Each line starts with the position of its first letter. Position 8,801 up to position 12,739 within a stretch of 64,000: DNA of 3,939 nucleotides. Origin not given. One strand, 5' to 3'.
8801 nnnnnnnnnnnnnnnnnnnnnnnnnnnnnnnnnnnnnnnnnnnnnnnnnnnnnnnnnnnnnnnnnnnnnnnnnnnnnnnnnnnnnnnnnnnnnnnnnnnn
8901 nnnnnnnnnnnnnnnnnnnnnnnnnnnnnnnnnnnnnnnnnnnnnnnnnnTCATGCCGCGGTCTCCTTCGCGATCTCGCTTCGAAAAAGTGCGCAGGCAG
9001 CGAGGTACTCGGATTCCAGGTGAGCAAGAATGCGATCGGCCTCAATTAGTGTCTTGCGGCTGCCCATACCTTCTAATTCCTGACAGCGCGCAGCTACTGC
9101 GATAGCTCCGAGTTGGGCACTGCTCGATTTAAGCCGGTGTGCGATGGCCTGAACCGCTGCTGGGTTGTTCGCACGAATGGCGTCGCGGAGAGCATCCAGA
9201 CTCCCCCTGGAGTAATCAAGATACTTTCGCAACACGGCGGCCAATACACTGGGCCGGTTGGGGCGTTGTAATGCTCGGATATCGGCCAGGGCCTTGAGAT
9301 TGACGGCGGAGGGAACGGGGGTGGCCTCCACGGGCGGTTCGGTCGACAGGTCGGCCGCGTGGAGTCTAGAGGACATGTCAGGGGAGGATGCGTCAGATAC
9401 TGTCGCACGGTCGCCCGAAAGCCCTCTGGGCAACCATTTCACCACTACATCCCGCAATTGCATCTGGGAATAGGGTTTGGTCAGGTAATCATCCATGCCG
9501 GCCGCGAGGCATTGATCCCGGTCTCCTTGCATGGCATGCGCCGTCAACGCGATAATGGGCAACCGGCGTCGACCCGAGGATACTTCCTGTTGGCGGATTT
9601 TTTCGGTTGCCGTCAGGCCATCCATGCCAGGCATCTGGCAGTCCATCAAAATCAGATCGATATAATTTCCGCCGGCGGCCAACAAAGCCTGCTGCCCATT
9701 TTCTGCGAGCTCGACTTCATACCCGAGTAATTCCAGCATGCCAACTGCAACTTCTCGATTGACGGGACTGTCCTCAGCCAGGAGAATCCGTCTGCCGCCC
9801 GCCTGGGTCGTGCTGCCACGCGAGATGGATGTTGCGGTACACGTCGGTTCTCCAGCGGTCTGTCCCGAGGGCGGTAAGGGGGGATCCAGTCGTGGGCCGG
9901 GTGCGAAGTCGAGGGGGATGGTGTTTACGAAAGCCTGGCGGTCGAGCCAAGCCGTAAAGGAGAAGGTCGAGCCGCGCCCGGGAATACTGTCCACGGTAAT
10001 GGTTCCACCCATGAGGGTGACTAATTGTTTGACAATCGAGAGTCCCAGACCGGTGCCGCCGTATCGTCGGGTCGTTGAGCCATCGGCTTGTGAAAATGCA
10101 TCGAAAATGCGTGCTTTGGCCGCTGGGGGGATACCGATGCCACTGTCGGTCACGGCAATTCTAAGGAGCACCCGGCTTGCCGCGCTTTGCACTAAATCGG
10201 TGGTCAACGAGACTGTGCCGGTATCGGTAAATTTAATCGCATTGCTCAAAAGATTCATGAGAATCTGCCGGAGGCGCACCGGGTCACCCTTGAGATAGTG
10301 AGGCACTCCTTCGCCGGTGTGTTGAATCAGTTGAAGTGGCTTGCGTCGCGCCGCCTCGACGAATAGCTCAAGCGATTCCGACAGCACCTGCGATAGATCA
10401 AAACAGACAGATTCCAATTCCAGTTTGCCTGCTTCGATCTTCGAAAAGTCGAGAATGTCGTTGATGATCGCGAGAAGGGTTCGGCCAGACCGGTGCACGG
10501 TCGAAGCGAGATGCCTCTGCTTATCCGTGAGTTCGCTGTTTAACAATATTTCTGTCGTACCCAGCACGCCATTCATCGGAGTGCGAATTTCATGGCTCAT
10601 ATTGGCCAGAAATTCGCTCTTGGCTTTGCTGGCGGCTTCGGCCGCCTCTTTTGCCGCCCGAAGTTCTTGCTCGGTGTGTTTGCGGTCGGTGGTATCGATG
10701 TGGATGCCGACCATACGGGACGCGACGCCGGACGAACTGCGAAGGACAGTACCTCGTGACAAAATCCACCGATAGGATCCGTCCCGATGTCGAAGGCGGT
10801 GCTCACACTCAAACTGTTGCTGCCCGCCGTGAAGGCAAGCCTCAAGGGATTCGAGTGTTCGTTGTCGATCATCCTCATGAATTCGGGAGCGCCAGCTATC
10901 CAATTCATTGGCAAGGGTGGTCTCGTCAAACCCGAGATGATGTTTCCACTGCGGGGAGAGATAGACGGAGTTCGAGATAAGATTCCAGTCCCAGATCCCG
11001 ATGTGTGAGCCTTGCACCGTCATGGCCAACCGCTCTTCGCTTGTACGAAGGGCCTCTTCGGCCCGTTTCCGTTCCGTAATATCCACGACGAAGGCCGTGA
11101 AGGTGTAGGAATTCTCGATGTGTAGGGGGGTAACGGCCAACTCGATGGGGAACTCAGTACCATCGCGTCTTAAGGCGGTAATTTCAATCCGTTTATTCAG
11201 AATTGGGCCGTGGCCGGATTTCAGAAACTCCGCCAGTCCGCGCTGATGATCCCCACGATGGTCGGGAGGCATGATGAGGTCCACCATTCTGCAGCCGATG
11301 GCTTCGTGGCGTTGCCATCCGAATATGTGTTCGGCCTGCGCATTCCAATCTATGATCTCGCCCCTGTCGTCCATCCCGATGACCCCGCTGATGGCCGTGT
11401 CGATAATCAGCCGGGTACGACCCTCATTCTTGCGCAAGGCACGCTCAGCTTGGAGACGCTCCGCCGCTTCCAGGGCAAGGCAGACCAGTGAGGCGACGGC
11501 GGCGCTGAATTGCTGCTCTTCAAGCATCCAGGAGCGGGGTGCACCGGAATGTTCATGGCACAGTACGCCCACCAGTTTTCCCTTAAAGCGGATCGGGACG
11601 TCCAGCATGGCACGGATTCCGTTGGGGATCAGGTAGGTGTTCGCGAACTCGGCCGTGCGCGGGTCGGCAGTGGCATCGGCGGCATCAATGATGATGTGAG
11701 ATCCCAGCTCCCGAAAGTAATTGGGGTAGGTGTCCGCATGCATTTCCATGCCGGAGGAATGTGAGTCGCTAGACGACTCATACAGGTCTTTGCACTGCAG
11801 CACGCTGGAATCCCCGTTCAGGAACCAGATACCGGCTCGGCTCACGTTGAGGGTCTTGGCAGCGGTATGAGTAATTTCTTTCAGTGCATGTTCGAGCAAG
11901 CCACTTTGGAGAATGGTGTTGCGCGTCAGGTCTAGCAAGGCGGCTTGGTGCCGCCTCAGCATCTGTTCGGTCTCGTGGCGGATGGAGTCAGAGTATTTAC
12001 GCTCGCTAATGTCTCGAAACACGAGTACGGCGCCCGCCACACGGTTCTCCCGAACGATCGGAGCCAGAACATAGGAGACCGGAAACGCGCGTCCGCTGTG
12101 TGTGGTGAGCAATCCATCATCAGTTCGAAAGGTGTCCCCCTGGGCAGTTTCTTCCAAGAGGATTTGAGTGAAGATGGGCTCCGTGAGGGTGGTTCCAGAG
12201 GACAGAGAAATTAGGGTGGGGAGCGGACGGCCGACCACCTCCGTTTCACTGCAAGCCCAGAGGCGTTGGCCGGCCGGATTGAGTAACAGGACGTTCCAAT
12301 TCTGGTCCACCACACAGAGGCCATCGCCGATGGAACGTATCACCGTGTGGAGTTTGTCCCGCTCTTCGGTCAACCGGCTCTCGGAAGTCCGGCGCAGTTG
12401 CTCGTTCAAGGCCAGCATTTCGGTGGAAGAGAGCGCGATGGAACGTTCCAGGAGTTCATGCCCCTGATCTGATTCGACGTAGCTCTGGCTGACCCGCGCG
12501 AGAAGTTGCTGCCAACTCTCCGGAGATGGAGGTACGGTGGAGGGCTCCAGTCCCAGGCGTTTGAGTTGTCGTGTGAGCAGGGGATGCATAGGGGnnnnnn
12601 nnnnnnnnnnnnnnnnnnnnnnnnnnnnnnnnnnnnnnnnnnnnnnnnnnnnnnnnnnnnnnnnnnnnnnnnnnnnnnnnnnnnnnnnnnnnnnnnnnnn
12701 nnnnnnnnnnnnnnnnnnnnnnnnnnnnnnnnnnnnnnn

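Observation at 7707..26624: Candidate undescribed gas/redox-sensing phosphorelay: four hybrid kinases plus FIST, no local DNA-binding or c-di-GMP output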

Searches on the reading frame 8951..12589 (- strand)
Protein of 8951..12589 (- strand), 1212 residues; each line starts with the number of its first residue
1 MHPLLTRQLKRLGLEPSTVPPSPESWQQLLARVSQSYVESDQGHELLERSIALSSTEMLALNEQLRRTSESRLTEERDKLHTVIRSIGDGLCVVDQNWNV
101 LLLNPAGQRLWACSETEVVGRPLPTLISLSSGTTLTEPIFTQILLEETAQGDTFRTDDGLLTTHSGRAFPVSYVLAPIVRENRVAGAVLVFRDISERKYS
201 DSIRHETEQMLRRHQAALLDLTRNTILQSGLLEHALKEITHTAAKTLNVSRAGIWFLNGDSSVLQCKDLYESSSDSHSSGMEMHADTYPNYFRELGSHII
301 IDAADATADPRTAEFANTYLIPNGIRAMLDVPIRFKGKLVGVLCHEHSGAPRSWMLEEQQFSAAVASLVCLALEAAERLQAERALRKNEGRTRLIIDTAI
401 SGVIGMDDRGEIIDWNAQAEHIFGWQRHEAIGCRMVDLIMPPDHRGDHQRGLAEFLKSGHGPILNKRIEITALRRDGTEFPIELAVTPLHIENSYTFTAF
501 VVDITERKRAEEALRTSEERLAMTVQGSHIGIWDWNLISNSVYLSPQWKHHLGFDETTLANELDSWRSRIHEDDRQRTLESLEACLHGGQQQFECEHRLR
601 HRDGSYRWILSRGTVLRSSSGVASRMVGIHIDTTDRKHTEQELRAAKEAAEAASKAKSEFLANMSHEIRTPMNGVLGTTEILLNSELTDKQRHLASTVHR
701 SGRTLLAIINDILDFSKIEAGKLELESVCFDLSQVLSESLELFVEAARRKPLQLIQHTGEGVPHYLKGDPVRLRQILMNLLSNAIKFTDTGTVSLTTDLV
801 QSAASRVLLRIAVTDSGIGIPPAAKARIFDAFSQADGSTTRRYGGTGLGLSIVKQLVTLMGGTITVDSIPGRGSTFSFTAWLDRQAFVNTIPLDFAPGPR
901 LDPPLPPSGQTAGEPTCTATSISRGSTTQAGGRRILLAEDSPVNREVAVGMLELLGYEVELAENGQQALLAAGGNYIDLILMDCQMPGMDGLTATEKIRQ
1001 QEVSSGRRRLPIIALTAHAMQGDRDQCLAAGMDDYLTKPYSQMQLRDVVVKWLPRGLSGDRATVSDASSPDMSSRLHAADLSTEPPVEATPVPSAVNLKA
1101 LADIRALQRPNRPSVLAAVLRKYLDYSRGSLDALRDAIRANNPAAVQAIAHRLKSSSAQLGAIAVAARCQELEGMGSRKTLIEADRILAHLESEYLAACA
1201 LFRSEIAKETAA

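Call 3: search_protein_families(library=pfam, proteins=[window:8951-12589:-], max_evalue=0.001)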
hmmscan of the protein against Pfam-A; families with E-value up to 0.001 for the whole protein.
window:8951-12589:- (1212 aa): 12 families
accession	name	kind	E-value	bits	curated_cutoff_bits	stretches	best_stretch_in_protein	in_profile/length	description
PF00989.32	PAS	-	3e-31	108.2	22.6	3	391-490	2-97/113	PAS fold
PF02518.31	HATPase_c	-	2.1e-30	105.9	26.4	1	768-881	1-108/111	Histidine kinase-, DNA gyrase B-, and HSP90-like ATPase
PF08447.18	PAS_3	-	5.1e-29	100.8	25.6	1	542-630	2-89/89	PAS fold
PF00072.30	Response_reg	-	1.5e-27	96.4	30.2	1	935-1049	1-110/111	Response regulator receiver domain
PF13426.13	PAS_9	-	6.9e-25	87.8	27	2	403-506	4-103/103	PAS domain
PF08448.16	PAS_4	-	4.7e-23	82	23.1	2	86-198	3-109/110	PAS fold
PF00512.31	HisKA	-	1.3e-21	76.9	26.9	1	656-721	1-66/66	His Kinase A (phospho-acceptor) domain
PF01590.32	GAF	-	2.8e-15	57.4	22.4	1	232-373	2-133/133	GAF domain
PF13188.13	PAS_8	-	2.4e-10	40.4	21.8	1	391-444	2-55/65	PAS domain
PF01627.28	Hpt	-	1.3e-09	38.6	24.6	1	1119-1192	2-75/84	Hpt domain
PF13185.12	GAF_2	-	6.5e-05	23.6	28.6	0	233-349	5-112/136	GAF domain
PF12860.13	PAS_7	-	0.00022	21.8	27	0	85-145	2-63/115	PAS fold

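Call 12: search_protein_families(library=ncbifam, proteins=[window:8951-12589:-], max_evalue=0.001)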
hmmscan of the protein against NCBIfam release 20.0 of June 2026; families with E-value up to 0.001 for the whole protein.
window:8951-12589:- (1212 aa): 154 families (the best 25 are shown)
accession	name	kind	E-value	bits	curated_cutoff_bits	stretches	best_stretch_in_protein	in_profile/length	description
NF008318.0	PRK11107.1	equivalog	4.1e-128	428.9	890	2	642-888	278-524/920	two-component sensor histidine kinase BarA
TIGR02956.1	TMAO_torS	equivalog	1.2e-127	427.4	676.5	1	644-1180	451-944/967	TMAO reductase system sensor histidine kinase/response regulator TorS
NF011874.0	PRK15347.1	equivalog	1.5e-100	337.6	852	2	641-884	382-616/921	two component system sensor kinase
NF045901.1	HisKinLetSLeg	equivalog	1.2e-93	314.7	1650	2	642-882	278-518/906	two-component system sensor histidine kinase LetS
NF041947.1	LuxQ_Vibrio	equivalog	2.3e-92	310.3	1200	2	604-881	423-695/843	quorum-sensing autoinducer 2 sensor kinase/phosphatase LuxQ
NF008099.0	PRK10841.1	equivalog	3.1e-89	300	920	2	629-878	442-686/949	two-component system sensor histidine kinase RcsC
NF008302.0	PRK11091.1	equivalog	2.5e-88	297.2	838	2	591-880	224-503/779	aerobic respiration two-component sensor histidine kinase ArcB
NF038297.2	hybrid_HK_HrmK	equivalog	9.4e-82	275.5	725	1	637-1051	215-606/607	hybrid histidine kinase/response regulator HrmK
NF008543.0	PRK11466.1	equivalog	8.8e-74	248.9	982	2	640-879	427-659/914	TMAO reductase system sensor histidine kinase/response regulator TorS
NF046044.1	PnpS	equivalog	1.3e-68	231.9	400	2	654-879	167-388/390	two-component system histidine kinase PnpS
NF047874.1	MASE3_PAS_HK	subfamily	1.2e-61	209.4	560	2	569-878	313-621/655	MASE3 domain-containing sensor histidine kinase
NF007420.1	PRK09959.1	equivalog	3.4e-60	203.8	1995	2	631-885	686-939/1197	acid-sensing system histidine kinase EvgS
NF008468.0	PRK11360.1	equivalog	8.7e-56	189.5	646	3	577-879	322-605/616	two-component system sensor histidine kinase AtoS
NF052573.1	HisKinEspAMyxo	equivalog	4.6e-55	187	1400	3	512-645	123-255/755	serine histidine kinase EspA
NF033092.0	HK_WalK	equivalog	2.2e-53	181.8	725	2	653-879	368-591/594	cell wall metabolism sensor histidine kinase WalK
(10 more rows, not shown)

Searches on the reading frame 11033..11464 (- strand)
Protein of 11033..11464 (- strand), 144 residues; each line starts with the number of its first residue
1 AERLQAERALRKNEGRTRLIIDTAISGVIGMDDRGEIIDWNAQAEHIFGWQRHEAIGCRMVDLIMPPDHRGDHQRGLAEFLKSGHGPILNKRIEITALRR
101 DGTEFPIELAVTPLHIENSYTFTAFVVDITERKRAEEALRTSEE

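Call 26: search_solved_structures(query=window:11033-11464:-, max_evalue=0.001, show_alignments=3)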
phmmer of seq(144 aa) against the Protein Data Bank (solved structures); distinct sequences matched with E-value up to 0.001: 17.
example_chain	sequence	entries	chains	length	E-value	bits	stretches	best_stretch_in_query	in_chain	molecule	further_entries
8js5_A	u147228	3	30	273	2.2e-16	63.3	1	2-140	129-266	Sensor protein FixL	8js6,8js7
1y28_A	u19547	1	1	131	9.1e-15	58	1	15-139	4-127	Sensor protein fixL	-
1dp6_A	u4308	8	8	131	1.4e-14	57.4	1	15-139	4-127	FIXL PROTEIN | SENSOR PROTEIN FIXL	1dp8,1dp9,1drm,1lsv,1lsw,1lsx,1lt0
2cmn_A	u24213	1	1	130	2.3e-14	56.7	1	16-139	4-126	SENSOR PROTEIN FIXL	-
1d06_A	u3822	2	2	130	1.1e-13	54.5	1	3-130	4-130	nitrogen fixation regulatory protein fixL | FIXL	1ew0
1xj4_A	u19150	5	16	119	2e-13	53.7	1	28-139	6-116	Sensor protein fixL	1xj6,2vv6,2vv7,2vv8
1xj2_A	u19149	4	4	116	2.6e-13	53.3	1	29-139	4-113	Sensor protein fixL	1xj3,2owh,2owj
9bgv_A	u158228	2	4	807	6.2e-09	39.1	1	25-135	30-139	Oxygen sensor protein DosP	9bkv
9clo_A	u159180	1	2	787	6.4e-09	39.1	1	25-135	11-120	Oxygen sensor protein DosP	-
9cdr_A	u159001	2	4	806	1.1e-08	38.2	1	25-135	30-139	Oxygen sensor protein DosP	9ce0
9cmf_A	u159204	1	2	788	1.2e-08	38.2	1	25-135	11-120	Oxygen sensor protein DosP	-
1v9y_A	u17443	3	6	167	1.4e-06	31.5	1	24-136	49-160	Heme pas sensor protein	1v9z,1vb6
1s66_L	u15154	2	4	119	3e-06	30.4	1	24-128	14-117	Hypothetical protein yddU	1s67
5iu1_A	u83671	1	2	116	1.1e-05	28.6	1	29-101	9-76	CTR1-like protein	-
3lyx_A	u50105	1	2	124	1.6e-05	28.1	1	22-134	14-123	Sensory box/GGDEF domain protein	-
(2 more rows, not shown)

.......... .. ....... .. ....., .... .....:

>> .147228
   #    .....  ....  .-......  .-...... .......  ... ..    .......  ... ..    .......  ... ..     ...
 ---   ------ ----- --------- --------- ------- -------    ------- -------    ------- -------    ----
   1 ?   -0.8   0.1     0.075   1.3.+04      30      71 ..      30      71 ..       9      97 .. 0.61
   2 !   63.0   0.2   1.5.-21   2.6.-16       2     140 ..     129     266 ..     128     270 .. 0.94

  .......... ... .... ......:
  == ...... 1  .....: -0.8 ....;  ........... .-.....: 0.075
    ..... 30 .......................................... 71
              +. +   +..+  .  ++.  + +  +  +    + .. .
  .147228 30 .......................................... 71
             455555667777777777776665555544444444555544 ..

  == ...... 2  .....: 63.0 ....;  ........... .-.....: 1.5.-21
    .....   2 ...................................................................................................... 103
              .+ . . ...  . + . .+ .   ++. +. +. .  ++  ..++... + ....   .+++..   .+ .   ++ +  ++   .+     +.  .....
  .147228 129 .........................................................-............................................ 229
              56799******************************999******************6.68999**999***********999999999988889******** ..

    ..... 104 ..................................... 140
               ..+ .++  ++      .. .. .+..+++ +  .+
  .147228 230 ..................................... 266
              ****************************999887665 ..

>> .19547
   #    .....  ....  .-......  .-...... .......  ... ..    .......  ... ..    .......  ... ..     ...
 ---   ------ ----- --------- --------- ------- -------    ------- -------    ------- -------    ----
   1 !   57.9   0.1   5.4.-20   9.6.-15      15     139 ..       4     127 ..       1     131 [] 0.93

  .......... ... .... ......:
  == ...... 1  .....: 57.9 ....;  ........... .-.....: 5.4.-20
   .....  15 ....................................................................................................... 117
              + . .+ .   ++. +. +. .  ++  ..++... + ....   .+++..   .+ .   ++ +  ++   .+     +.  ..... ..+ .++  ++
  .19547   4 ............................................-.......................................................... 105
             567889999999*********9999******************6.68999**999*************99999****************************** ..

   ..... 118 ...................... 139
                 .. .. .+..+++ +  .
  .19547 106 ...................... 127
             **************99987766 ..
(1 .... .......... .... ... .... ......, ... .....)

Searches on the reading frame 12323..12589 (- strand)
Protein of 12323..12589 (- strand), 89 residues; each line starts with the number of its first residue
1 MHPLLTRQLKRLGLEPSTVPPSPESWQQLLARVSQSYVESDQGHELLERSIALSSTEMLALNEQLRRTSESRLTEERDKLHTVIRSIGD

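Call 28: search_protein_families(library=pfam, proteins=[window:12323-12589:-], max_evalue=10)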
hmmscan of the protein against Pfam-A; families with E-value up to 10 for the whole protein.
seq(89 aa): 3 families
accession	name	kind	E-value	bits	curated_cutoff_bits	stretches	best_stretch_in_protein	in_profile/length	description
PF14164.11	YqzH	-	0.026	15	30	1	7-39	12-44/64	YqzH-like protein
PF02637.23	GatB_Yqey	-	0.11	12.9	27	1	5-58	24-78/148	GatB domain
PF14431.12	YwqJ-deaminase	-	0.15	12.7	25.9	1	34-82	48-95/138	YwqJ-like deaminase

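Call 68: search_protein_families(library=ncbifam, proteins=[window:12323-12589:-], max_evalue=1)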
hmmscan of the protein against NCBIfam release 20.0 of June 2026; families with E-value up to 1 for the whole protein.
seq(89 aa): 0 families

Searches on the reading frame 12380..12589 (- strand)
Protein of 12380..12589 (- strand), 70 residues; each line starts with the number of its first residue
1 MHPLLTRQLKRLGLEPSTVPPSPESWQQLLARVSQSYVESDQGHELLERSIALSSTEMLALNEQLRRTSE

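Call 79: search_solved_structures(query=A5, max_evalue=1)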
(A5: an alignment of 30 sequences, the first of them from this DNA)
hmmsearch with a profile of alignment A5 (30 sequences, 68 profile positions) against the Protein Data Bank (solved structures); distinct sequences matched with E-value up to 1: 11.
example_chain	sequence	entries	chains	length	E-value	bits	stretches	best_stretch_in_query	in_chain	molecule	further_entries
7c5x_A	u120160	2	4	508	0.029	17.4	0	20-37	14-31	iota-carbonic anhydrase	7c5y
1yv0_I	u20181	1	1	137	0.12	15.4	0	21-64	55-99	Troponin I, fast skeletal muscle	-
3w6n_A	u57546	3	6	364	0.22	14.6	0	18-48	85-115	Dynamin-1-like protein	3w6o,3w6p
4h1u_A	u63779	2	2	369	0.22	14.6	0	18-48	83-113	Dynamin-1-like protein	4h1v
8skn_A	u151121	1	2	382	0.23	14.5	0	18-48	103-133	Dynamin-1-like protein GTPase-BSE fusion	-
9n7z_A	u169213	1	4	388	0.24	14.4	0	18-48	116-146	Dynamin-1-like protein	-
1ytz_I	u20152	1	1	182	0.25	14.4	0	21-64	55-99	Troponin I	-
4pbc_A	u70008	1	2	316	0.58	13.2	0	4-34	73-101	D-amino acid aminotransferase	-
4bej_A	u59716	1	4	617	0.86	12.7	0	18-48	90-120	DYNAMIN 1-LIKE PROTEIN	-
5wp9_A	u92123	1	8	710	0.92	12.6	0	18-48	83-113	Dynamin-1-like protein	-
2w49_2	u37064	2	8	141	0.92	12.6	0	20-64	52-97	TROPONIN I, FAST SKELETAL MUSCLE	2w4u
